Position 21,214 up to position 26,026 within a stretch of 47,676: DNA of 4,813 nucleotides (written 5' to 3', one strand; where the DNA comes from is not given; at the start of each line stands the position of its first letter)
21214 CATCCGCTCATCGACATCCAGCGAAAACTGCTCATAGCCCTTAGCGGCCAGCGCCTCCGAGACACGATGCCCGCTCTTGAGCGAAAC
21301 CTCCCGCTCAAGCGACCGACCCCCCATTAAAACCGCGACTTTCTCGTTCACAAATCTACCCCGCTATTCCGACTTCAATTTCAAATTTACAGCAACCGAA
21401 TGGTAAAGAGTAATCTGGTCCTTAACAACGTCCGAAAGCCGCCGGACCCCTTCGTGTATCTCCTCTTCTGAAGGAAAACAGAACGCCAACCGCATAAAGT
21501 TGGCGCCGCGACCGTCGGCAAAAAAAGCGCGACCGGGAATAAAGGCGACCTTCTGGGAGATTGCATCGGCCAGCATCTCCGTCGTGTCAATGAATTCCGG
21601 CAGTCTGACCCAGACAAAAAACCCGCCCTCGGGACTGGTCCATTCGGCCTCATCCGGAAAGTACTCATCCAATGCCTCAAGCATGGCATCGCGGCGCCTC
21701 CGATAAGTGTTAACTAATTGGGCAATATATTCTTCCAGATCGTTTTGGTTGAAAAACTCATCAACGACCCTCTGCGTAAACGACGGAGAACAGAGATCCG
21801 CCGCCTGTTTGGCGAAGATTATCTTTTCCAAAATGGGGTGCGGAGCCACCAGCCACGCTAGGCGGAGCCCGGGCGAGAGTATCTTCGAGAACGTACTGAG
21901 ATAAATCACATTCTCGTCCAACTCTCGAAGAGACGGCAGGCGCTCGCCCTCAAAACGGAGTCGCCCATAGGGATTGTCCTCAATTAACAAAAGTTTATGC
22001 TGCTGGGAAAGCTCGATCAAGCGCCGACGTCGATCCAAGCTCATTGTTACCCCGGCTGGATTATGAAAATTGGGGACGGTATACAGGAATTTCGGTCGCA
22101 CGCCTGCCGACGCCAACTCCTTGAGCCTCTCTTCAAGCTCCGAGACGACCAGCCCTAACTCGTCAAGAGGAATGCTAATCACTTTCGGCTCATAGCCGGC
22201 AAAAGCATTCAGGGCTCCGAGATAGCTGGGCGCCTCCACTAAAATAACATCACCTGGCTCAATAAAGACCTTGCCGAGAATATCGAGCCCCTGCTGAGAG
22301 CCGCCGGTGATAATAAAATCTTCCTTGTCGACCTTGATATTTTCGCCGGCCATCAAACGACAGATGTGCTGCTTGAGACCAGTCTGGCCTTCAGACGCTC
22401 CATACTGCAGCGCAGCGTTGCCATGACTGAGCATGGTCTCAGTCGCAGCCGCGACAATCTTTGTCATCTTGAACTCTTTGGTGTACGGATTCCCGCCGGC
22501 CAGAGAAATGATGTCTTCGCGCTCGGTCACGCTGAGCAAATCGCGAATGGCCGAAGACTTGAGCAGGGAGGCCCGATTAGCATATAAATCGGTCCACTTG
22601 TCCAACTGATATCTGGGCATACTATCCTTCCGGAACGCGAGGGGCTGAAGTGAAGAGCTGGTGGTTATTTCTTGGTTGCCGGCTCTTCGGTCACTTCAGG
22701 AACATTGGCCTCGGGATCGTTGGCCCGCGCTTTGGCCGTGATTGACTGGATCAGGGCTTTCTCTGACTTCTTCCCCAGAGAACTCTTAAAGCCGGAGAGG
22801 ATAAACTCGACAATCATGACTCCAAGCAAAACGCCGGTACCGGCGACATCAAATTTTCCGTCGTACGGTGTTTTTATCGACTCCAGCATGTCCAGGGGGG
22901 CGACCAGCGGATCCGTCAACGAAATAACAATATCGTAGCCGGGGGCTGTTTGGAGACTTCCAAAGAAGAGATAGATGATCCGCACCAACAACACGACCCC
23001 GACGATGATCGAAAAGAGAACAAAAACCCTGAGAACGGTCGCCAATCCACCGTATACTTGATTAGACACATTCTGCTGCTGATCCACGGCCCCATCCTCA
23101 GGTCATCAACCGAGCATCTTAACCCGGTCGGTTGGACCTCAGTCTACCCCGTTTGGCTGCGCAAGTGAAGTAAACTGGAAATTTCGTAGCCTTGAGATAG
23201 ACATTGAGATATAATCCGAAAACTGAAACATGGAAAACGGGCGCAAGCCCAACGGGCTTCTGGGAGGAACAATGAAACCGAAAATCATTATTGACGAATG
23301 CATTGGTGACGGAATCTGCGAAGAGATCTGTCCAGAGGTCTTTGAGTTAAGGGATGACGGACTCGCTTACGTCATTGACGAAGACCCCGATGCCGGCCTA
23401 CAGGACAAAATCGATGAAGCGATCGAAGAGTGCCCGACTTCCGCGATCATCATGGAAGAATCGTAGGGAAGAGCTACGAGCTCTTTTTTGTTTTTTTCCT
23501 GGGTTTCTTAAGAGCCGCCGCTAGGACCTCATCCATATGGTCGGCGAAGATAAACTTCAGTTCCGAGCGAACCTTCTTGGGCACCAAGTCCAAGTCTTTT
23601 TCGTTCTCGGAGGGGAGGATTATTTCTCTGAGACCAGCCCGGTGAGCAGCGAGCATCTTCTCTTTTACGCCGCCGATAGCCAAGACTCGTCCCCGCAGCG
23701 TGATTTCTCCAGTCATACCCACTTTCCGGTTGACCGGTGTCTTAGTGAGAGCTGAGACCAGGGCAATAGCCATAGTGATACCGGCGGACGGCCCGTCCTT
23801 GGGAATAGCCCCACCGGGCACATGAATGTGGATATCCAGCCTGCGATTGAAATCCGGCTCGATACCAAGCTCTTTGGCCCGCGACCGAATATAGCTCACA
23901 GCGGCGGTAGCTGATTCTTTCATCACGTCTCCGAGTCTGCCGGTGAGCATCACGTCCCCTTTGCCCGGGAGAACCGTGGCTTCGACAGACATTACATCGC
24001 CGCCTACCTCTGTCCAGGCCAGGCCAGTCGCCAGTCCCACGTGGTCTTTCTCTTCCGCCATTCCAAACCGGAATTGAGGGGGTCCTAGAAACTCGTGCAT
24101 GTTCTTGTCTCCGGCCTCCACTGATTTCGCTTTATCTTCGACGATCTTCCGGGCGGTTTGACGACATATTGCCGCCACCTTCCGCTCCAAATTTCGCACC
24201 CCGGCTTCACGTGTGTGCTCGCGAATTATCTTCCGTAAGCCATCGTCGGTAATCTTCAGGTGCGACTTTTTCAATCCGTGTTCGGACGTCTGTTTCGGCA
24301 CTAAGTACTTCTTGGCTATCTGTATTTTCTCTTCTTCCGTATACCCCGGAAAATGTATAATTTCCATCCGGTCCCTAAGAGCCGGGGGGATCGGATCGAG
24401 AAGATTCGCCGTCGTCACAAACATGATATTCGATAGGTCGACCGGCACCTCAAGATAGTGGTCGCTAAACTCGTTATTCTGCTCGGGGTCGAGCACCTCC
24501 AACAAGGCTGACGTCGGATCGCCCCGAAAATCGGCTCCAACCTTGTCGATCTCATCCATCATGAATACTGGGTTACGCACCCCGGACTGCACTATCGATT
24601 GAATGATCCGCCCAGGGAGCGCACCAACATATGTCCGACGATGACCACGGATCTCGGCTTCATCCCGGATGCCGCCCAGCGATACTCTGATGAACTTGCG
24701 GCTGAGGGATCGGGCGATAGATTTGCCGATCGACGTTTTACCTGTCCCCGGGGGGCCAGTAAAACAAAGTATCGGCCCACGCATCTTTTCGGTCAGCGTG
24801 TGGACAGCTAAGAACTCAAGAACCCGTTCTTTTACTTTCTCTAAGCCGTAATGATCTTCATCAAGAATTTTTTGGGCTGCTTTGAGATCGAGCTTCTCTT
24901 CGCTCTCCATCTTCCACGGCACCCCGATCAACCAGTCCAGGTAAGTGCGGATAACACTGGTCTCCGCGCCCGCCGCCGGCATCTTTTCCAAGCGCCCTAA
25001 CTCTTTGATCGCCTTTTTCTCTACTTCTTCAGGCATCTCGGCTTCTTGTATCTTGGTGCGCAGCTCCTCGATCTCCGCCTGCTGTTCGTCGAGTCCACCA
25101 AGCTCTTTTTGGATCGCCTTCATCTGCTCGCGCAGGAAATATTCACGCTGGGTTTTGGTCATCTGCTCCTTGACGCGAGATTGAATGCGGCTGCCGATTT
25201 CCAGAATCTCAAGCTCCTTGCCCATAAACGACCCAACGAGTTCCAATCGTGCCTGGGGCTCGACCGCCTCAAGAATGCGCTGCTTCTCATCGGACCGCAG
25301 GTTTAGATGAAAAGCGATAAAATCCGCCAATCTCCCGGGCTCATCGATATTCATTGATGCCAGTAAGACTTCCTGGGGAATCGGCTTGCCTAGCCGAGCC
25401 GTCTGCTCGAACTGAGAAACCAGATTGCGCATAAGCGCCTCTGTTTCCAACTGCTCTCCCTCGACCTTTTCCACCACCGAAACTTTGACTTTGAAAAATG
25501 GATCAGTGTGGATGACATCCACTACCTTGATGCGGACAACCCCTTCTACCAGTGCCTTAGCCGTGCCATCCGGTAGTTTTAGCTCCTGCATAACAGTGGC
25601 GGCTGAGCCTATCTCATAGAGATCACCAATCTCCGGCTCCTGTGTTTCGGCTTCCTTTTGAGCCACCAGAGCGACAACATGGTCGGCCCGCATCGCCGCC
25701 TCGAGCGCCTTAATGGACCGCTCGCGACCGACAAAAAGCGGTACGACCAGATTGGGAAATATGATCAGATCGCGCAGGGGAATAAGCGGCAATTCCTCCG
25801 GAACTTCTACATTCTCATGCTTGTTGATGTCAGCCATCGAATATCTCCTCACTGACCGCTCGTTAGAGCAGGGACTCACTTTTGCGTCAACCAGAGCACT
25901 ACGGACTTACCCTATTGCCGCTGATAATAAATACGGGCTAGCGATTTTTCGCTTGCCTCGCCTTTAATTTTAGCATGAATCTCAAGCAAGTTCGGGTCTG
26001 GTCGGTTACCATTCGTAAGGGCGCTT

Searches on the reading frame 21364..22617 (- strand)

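Call 25: search_protein_families(library=pfam, proteins=[window:21364-22617:-], max_evalue=0.0001)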
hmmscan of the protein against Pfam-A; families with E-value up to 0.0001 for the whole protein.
window:21364-22617:- (417 aa): 2 families
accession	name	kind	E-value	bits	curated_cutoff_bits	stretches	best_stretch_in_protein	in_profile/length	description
PF00155.27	Aminotran_1_2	-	2e-40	139.6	19.7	1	35-394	2-361/361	Aminotransferase class I and II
PF12897.13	Asp_aminotransf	-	6.3e-08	32.3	27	1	125-398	127-409/421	Aspartate amino-transferase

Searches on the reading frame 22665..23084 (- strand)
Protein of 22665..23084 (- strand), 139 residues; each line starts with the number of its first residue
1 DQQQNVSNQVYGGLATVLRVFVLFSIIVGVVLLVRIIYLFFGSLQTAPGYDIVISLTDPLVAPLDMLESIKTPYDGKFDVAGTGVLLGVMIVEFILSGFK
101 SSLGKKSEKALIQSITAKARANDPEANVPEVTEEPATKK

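Call 25: search_protein_families(library=pfam, proteins=[window:22665-23084:-], max_evalue=0.0001)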
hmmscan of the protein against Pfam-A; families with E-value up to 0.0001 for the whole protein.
window:22665-23084:- (139 aa): 0 families

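Call 61: search_protein_families(library=pfam, proteins=[window:22665-23084:-], max_evalue=0.01)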
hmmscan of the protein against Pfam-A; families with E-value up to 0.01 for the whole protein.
window:22665-23084:- (139 aa): 1 family
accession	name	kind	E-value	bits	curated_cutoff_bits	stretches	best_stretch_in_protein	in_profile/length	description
PF02325.22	YGGT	-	0.0048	17.7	27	1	27-95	6-69/70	YGGT family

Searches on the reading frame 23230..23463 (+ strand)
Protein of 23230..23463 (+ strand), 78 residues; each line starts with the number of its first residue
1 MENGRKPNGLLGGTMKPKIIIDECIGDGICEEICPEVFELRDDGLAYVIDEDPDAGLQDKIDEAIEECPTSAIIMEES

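Call 61: search_protein_families(library=pfam, proteins=[window:23230-23463:+], max_evalue=0.01)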
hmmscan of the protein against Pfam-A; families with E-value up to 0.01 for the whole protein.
window:23230-23463:+ (78 aa): 7 families
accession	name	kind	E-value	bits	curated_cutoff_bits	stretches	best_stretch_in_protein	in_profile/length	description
PF13370.11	Fer4_13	-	7.2e-15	55.9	24.5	1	22-73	4-56/58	4Fe-4S single cluster domain of Ferredoxin I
PF13459.11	Fer4_15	-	7.4e-11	43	22.4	1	22-74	6-65/66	4Fe-4S single cluster domain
PF06902.16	Fer4_19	-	0.00025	21.5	24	1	24-72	15-58/64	Divergent 4Fe-4S mono-cluster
PF13183.11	Fer4_8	-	0.00096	20.1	27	0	21-68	2-54/68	4Fe-4S dicluster domain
PF00037.32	Fer4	-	0.00099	19.3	21.1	1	18-35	2-19/24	4Fe-4S binding domain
PF12837.12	Fer4_6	-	0.0025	18.1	25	1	17-36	2-21/24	4Fe-4S binding domain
PF12838.12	Fer4_7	-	0.0039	18.1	27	0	13-35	27-49/52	4Fe-4S dicluster domain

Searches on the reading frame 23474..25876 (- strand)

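Call 25: search_protein_families(library=pfam, proteins=[window:23474-25876:-], max_evalue=0.0001)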
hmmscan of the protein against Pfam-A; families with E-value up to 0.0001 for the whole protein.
window:23474-25876:- (800 aa): 6 families
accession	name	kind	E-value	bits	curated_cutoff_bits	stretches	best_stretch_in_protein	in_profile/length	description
PF05362.19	Lon_C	-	7.7e-92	306.9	21.1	1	590-790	4-204/205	Lon protease (S16) C-terminal proteolytic domain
PF02190.22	LON_substr_bdg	-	5.8e-51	173.7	28.7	1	28-218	1-198/200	ATP-dependent protease La (LON) substrate-binding domain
PF00004.35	AAA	-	1.2e-23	84.4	21.2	1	370-508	1-127/131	ATPase family associated with various cellular activities (AAA)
PF22667.2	Lon_lid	-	4.8e-23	81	27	1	532-585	2-56/57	Lon protease AAA+ ATPase lid domain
PF13541.12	ChlI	-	4.1e-09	36.8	27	1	631-758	1-121/121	Subunit ChlI of Mg-chelatase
PF07728.20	AAA_5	-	4.5e-06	27.1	22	1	370-504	2-139/139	AAA domain (dynein-related subfamily)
